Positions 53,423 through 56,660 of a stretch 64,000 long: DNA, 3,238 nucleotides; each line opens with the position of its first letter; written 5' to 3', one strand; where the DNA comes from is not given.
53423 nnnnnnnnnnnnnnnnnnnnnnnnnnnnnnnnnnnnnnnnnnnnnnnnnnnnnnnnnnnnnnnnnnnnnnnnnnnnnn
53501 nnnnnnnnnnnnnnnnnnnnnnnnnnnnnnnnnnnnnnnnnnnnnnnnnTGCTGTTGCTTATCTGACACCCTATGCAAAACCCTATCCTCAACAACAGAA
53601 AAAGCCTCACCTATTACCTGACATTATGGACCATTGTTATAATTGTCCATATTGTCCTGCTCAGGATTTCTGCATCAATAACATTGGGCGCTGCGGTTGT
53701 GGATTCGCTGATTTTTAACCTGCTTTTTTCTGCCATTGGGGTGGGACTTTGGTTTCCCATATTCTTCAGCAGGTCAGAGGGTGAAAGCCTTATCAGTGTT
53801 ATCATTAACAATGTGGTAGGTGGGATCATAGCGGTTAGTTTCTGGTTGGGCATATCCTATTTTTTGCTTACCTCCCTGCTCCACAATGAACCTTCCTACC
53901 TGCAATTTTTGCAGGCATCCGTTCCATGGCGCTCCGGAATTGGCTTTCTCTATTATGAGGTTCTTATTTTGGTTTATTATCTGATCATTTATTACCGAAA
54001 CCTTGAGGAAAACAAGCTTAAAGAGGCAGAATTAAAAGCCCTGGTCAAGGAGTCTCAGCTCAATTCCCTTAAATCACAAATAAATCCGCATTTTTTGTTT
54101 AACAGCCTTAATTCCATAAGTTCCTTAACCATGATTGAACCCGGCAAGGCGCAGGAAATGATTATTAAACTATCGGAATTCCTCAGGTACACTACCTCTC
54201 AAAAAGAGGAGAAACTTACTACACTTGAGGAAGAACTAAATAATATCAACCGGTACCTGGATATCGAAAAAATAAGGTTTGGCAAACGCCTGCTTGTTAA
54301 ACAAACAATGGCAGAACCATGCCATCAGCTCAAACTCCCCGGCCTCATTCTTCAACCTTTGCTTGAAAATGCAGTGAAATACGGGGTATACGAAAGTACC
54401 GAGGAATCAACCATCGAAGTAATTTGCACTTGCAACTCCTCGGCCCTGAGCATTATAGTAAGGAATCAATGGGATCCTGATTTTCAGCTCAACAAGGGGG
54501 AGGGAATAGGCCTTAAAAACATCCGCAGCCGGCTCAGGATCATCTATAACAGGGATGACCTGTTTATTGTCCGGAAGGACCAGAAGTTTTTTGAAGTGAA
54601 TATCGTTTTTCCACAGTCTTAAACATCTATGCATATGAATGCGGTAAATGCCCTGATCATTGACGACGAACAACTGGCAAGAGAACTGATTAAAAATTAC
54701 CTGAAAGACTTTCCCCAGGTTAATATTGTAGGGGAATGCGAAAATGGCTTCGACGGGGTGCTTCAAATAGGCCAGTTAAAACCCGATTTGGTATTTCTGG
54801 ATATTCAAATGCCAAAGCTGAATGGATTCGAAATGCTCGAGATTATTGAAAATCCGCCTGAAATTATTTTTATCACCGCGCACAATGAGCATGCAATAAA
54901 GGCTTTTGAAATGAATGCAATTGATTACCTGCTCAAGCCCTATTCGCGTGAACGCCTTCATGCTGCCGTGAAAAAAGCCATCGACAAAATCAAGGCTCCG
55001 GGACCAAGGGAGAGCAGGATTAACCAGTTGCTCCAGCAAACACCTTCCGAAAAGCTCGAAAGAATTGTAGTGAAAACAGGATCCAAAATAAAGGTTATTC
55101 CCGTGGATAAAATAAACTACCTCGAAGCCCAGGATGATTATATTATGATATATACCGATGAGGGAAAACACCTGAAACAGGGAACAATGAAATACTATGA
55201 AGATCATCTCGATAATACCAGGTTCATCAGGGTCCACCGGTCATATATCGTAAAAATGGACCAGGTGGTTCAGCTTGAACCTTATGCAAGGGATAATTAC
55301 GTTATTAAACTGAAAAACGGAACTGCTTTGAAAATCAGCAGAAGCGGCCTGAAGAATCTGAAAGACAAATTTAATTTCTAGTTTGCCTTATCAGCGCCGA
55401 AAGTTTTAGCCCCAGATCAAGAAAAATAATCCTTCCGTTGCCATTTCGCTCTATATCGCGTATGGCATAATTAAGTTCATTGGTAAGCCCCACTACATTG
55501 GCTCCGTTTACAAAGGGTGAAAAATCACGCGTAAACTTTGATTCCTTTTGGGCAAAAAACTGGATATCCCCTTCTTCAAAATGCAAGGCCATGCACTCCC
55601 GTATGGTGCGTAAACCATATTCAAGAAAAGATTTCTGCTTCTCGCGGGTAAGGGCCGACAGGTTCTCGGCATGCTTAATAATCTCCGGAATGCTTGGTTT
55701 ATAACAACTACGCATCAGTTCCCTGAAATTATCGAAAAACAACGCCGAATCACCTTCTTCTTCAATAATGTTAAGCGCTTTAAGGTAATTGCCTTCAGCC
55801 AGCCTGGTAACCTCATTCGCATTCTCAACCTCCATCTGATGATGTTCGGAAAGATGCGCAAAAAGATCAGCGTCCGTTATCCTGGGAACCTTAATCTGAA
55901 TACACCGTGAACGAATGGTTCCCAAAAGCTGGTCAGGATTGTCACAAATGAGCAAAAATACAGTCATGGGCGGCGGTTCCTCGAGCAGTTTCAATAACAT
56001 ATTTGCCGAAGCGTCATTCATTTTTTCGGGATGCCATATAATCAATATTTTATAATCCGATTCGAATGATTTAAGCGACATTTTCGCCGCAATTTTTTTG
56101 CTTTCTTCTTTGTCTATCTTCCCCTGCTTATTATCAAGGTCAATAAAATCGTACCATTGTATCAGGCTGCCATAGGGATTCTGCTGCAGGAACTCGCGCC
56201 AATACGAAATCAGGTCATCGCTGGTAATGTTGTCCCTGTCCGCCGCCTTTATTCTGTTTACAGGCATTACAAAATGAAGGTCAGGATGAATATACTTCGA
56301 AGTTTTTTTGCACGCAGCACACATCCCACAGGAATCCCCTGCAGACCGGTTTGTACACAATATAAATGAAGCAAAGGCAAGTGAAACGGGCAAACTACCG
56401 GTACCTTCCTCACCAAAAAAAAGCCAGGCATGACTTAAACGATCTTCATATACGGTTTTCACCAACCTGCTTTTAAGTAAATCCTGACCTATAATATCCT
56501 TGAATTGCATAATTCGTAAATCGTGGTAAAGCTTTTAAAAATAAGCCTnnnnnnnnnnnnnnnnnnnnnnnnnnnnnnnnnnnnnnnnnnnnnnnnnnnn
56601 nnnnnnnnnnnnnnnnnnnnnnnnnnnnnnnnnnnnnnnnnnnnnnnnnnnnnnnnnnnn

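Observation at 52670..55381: LiaF-like / LytS-type kinase / LytTR regulator module with a candidate autoregulatory operator of phased decamers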

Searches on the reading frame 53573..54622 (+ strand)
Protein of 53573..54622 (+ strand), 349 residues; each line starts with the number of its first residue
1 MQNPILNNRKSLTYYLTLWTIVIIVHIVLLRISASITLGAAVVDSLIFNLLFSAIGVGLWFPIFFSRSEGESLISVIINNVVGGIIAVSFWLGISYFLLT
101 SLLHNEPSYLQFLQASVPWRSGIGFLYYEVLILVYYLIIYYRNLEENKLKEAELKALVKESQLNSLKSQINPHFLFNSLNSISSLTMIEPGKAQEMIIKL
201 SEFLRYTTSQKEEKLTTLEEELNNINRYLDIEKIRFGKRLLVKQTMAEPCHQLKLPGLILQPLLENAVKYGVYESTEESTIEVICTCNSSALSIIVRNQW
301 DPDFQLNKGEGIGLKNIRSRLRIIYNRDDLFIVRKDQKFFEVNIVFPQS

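Call 3: search_protein_families(library=pfam, proteins=[window:53573-54622:+], max_evalue=0.01)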
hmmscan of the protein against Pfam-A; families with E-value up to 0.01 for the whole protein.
window:53573-54622:+ (349 aa): 1 family
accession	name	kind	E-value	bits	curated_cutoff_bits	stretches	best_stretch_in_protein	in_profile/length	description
PF06580.19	His_kinase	-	4.4e-29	101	25.2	1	162-240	2-81/81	Histidine kinase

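Call 36: search_protein_families(library=ncbifam, proteins=[window:53573-54622:+], max_evalue=0.001)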
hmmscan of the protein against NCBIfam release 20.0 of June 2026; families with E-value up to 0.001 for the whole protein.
window:53573-54622:+ (349 aa): 0 families

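Call 57: search_protein_families(library=pfam, max_evalue=10, proteins=[window:53573-54622:+])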
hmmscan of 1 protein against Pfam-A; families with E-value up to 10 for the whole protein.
window:53573-54622:+ (349 aa): 5 families
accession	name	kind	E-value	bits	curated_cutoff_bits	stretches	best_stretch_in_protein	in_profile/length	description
PF06580.19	His_kinase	-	4.4e-29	101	25.2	1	162-240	2-81/81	Histidine kinase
PF14501.12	HATPase_c_5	-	0.056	13.8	22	1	260-347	10-102/102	GHKL domain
PF15574.11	Imm48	-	0.13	12.5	25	1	157-213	15-72/123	Immunity protein 48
PF11683.13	DUF3278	-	1.2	9.7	26.6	1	13-103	36-128/130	Protein of unknown function (DUF3278)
PF09843.14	DUF2070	-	1.7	7.3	30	1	8-126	68-159/561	Predicted membrane protein (DUF2070)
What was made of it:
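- On LytS/BtsS-type histidine kinase: No such Pfam hit even at E up to 10 (call 57). HATPase_c_5 scores 13.8 bits against a cut-off of 22 (call 57).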

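Call 58: search_solved_structures(query=window:53573-54622:+, max_evalue=1)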
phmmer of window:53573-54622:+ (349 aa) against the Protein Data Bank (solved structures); distinct sequences matched with E-value up to 1: 2.
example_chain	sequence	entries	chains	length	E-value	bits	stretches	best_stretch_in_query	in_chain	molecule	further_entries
6swj_A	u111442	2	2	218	2.8e-15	59.8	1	168-284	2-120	Histidine kinase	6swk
5a63_D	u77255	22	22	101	0.96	12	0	71-140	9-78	Gamma-secretase subunit PEN-2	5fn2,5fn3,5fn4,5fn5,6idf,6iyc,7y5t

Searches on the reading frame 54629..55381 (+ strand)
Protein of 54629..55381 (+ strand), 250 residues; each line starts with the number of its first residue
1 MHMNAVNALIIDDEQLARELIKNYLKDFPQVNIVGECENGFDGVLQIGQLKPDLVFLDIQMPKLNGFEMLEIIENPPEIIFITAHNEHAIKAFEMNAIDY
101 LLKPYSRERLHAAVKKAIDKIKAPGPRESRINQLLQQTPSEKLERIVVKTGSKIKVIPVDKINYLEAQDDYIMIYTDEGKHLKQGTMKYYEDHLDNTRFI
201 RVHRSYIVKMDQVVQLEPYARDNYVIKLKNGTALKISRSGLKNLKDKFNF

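Call 3: search_protein_families(library=pfam, proteins=[window:54629-55381:+], max_evalue=0.01)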
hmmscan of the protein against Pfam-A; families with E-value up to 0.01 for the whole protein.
window:54629-55381:+ (250 aa): 2 families
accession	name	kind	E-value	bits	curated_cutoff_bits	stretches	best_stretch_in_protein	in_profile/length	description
PF04397.21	LytTR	-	8.8e-26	90.4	22.6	1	153-248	2-97/98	LytTr DNA-binding domain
PF00072.30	Response_reg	-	2.4e-25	89.3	30.2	1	9-115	2-111/111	Response regulator receiver domain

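Call 36: search_protein_families(library=ncbifam, proteins=[window:54629-55381:+], max_evalue=0.001)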
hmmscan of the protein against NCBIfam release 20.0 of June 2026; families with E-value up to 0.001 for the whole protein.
window:54629-55381:+ (250 aa): 84 families (the best 25 are shown)
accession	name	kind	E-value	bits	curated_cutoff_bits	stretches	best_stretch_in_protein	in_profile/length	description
NF008677.0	PRK11697.1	equivalog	1e-57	195.3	246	1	6-249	2-236/238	two-component system response regulator BtsR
NF010684.1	PRK14084.1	equivalog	2e-42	145.7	375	1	7-248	2-252/254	response regulator transcription factor LytR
NF001965.0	PRK00742.1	subfamily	7.9e-21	74.6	293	1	4-136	2-142/357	chemotaxis-specific protein-glutamate methyltransferase CheB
NF011896.0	PRK15369.1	equivalog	3.1e-18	66.1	242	1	4-135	2-140/211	two component system response regulator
TIGR02875.1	spore_0_A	equivalog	9.7e-18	64.3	200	1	6-156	3-161/262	sporulation transcription factor Spo0A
NF007935.0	PRK10651.1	equivalog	4.7e-17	61.9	250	1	4-118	5-124/216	two-component system response regulator NarL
NF009206.0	PRK12555.1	subfamily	1.1e-15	57.4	342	1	7-130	2-133/340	chemotaxis-specific protein-glutamate methyltransferase CheB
NF041367.1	CheY_Halo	equivalog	5.9e-14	52.4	200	1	9-116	2-112/114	chemotaxis protein CheY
NF045505.1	RR_RssB_Pseudo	equivalog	3.5e-13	49.4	700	1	1-122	1-126/394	two-component system response regulator RssB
TIGR01387.1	cztR_silR_copR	subfamily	4e-13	49.5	279.2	1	9-135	2-131/218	heavy metal response regulator transcription factor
NF045944.1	ResRegRpaBCyano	equivalog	9.1e-13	48.1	330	1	9-124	1-118/229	response regulator transcription factor RpaB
NF008469.0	PRK11361.1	equivalog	1.1e-12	47.4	714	1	7-123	6-124/461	acetoacetate metabolism transcriptional regulator AtoC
NF007969.0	PRK10693.1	equivalog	1.5e-12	47.3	329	1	7-112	9-118/337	two-component system response regulator RssB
NF052445.1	RespRegMctR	equivalog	1.9e-12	47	300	1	6-117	2-118/205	two-component system response regulator MctR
NF051850.1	RespRegRprY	equivalog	2.3e-12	46.8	370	1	9-132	8-134/234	response regulator transcription factor RprY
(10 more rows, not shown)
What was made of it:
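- On BtsR / LytR equivalogs (NCBIfam): Call 36: BtsR 195.3 against 246; LytR 145.7 against 375.
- Closest known: BtsS/BtsR. Same: BtsR and LytR are the best-scoring named families for this regulator (call 36).
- The regulator's best named relatives are BtsR and LytR (call 36).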

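Call 37: search_solved_structures(query=window:54629-55381:+, max_evalue=0.001)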
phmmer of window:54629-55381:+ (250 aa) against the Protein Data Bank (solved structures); distinct sequences matched with E-value up to 0.001: 231 (the best 60 are shown).
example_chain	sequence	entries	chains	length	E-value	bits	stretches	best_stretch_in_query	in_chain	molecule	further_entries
6m8o_A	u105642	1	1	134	5e-20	75.4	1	7-117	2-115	DNA-binding response regulator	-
2qv0_A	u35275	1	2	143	6.9e-19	71.7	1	6-116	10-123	Protein mrkE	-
9xzo_A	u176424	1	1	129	4.2e-15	59.3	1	8-118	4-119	De novo protein M1X0B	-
3t8y_A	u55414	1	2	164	1.7e-14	57.3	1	5-109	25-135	Chemotaxis response regulator protein-glutamate methylesterase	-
1a04_A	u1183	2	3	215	1.9e-13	53.9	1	7-117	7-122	NITRATE/NITRITE RESPONSE REGULATOR PROTEIN NARL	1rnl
1dz3_A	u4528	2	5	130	2.9e-13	53.3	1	6-118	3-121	Stage 0 sporulation protein A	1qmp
6er7_A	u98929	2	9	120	7.5e-13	51.9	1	7-116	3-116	120aa long hypothetical chemotaxis protein (CheY)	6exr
4iga_A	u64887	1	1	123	1.7e-12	50.8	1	7-116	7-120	Chemotaxis protein CheY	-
6wsh_A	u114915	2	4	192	2.3e-12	50.4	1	8-172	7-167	Response regulator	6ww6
1tmy_A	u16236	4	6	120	2.6e-12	50.2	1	8-116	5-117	CHEY PROTEIN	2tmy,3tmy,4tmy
1u0s_Y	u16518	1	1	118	3.1e-12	49.9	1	8-116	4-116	Chemotaxis protein cheY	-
7od9_B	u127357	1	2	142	5e-12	49.2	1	2-113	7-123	Response regulator receiver protein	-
9rhz_C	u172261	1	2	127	5.7e-12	49.1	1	4-115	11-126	Chemotaxis protein CheY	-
4l4u_A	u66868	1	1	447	7.1e-12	48.8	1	6-174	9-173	Transcriptional regulator (NtrC family)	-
1zy2_A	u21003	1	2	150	1.1e-11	48.2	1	7-124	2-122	transcriptional regulator NtrC1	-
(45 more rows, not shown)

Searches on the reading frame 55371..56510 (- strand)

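Call 3: search_protein_families(library=pfam, proteins=[window:55371-56510:-], max_evalue=0.01)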
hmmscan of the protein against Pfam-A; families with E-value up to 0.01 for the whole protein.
window:55371-56510:- (379 aa): 1 family
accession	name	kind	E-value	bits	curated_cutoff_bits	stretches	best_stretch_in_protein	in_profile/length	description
PF13177.12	DNA_pol3_delta2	-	1.6e-44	152.2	27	1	9-210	2-159/161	DNA polymerase III, delta subunit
